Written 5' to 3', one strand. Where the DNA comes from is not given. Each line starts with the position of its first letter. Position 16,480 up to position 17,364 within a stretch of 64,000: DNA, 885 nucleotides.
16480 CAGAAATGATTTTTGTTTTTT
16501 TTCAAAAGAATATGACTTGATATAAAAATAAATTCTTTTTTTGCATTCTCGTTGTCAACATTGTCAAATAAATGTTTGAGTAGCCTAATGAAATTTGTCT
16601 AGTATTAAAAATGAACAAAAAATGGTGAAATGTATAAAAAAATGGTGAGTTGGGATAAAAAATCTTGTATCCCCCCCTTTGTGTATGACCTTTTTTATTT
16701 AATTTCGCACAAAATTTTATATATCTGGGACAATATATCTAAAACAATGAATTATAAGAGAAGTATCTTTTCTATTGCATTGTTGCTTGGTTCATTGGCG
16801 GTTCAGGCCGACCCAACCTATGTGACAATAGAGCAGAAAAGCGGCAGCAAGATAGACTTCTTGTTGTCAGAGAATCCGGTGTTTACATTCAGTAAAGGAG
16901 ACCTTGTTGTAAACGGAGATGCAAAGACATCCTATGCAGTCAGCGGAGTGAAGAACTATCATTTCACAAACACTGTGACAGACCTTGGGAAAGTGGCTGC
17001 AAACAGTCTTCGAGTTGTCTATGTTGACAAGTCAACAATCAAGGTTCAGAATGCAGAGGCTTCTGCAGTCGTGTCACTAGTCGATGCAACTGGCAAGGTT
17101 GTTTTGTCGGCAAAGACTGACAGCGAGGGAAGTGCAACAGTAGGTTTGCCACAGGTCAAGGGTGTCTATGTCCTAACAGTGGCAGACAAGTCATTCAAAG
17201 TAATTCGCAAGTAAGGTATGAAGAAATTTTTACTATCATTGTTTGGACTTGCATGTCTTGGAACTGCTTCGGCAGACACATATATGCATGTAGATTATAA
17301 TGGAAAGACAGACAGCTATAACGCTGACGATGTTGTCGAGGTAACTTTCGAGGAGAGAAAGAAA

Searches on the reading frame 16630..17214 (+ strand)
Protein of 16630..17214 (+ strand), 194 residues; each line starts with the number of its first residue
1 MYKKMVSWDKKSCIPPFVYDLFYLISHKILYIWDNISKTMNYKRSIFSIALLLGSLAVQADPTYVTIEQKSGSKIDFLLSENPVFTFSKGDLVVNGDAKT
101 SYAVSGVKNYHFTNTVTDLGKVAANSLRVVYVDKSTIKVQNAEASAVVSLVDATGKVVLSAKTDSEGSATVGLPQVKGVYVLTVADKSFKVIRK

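Call 42: search_protein_families(library=pfam, proteins=[window:16630-17214:+])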
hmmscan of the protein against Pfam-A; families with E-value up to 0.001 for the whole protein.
window:16630-17214:+ (194 aa): 1 family
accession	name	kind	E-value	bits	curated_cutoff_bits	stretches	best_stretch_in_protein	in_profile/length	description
PF11974.14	bMG3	-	5.8e-05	23.4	34.9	1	116-179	1-70/103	Bacterial alpha-2-macroglobulin MG3 domain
